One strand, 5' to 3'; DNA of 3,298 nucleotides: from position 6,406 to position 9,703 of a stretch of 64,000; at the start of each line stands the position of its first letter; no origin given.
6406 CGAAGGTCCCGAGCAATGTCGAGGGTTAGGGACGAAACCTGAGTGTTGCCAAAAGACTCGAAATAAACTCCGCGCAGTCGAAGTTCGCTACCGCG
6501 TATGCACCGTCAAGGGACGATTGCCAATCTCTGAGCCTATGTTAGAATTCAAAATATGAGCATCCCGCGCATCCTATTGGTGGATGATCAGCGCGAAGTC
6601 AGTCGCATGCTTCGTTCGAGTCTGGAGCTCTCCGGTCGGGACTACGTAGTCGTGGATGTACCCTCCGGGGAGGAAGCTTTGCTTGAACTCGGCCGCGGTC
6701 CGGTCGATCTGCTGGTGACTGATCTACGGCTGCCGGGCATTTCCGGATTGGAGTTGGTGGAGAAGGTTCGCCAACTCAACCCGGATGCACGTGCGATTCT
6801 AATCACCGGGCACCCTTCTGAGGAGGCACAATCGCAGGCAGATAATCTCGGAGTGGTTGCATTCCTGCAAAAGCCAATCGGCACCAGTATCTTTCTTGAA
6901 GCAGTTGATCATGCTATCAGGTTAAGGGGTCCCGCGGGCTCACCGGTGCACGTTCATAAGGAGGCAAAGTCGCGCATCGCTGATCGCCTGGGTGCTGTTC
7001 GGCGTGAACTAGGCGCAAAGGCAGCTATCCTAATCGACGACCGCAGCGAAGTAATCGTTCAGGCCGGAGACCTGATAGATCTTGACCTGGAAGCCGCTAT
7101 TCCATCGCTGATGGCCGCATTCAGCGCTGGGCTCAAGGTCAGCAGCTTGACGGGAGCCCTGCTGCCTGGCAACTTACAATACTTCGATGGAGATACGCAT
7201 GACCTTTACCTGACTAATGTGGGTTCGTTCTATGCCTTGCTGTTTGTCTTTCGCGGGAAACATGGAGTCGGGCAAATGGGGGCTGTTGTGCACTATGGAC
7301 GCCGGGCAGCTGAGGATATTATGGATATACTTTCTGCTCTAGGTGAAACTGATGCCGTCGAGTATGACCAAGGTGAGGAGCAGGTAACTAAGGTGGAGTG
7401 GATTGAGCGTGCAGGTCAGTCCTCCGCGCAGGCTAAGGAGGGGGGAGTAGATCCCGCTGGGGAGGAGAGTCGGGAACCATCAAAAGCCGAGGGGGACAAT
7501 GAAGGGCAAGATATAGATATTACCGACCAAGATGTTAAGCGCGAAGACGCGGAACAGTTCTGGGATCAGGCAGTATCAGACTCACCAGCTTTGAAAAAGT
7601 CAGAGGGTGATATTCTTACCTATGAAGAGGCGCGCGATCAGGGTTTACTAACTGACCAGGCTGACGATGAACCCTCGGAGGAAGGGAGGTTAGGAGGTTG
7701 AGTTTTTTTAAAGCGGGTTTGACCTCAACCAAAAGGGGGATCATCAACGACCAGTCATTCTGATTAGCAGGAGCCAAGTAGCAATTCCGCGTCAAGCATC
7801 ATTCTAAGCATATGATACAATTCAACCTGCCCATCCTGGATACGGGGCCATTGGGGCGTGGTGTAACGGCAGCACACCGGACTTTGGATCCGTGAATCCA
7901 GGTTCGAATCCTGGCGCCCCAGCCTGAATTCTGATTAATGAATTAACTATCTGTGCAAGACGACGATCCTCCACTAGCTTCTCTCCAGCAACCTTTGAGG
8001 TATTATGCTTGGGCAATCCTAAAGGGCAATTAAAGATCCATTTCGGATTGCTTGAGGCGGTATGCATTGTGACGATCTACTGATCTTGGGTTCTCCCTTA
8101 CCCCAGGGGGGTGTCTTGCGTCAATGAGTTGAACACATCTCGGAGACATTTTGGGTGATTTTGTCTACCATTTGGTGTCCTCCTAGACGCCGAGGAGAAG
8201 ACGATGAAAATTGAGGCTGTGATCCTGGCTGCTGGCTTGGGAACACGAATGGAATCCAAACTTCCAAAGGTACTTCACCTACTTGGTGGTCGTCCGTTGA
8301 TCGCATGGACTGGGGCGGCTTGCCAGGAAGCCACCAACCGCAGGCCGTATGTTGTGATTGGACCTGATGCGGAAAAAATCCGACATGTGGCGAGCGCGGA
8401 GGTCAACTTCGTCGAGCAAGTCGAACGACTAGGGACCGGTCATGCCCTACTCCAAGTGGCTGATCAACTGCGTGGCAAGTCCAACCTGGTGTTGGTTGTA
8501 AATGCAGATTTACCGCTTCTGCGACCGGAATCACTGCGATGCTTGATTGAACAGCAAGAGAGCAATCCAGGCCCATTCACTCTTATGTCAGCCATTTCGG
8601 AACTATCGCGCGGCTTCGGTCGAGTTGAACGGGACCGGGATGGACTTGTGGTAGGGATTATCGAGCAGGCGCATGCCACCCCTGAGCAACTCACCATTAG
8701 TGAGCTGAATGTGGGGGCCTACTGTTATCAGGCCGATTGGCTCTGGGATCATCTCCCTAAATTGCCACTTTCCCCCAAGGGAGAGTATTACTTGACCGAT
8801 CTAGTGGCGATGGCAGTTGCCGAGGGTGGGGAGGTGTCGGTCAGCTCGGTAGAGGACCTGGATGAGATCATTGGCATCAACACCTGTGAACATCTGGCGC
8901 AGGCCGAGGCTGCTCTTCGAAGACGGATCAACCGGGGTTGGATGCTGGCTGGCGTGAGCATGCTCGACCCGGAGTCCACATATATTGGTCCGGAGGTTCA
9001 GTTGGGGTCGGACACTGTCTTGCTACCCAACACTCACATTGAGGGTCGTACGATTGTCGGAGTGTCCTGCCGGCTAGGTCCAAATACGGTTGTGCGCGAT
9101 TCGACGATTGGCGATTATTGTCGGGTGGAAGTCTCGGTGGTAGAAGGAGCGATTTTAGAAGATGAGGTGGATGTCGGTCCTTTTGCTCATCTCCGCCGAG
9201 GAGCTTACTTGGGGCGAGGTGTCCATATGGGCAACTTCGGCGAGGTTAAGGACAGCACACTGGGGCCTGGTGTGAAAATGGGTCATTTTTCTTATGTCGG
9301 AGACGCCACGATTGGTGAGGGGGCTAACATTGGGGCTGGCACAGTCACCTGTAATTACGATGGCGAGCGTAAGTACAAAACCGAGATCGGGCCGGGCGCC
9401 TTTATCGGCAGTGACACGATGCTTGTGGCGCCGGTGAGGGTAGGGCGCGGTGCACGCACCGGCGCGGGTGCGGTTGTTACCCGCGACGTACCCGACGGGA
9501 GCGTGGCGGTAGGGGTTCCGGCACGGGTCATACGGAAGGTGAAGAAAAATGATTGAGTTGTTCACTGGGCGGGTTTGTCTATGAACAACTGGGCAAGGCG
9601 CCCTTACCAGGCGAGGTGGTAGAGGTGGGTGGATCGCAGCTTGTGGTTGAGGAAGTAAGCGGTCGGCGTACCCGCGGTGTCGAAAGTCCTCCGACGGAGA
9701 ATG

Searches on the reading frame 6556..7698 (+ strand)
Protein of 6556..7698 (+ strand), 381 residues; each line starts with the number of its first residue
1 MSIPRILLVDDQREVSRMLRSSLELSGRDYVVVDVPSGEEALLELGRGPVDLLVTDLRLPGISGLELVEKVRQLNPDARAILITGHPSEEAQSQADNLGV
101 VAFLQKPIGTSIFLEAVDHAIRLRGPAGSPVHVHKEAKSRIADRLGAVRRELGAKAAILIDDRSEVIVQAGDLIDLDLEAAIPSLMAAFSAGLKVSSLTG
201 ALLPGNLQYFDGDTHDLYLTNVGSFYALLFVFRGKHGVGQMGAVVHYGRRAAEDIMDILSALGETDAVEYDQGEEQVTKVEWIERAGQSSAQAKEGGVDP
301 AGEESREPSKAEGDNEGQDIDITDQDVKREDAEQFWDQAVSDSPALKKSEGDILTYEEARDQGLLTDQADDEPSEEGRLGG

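Call 78: search_protein_families(library=pfam, proteins=[window:6556-7698:+], max_evalue=0.00001)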
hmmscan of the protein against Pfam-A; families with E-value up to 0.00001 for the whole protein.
window:6556-7698:+ (381 aa): 1 family
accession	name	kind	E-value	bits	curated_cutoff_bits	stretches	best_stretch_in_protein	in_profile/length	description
PF00072.30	Response_reg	-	4.2e-21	75.6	30.2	1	6-117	1-110/111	Response regulator receiver domain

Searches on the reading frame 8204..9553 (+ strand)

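Call 78: search_protein_families(library=pfam, proteins=[window:8204-9553:+], max_evalue=0.00001)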
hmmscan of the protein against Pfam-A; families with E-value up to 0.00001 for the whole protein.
window:8204-9553:+ (450 aa): 5 families
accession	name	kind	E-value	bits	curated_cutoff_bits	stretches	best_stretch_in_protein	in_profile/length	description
PF00132.30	Hexapep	-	1.5e-24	85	27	1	393-427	2-36/36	Bacterial transferase hexapeptide (six repeats)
PF12804.13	NTP_transf_3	-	1.4e-17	64.8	27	1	5-124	1-117/160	MobA-like NTP transferase domain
PF25084.1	LbH_EIF2B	-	3.4e-12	46.8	54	1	257-344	14-101/105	EIF2B subunit epsilon LbH domain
PF00483.29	NTP_transferase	-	6e-11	42.8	21.2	1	5-208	2-213/245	Nucleotidyl transferase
PF01128.25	IspD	-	1.9e-09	38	27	1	4-123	2-123/221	2-C-methyl-D-erythritol 4-phosphate cytidylyltransferase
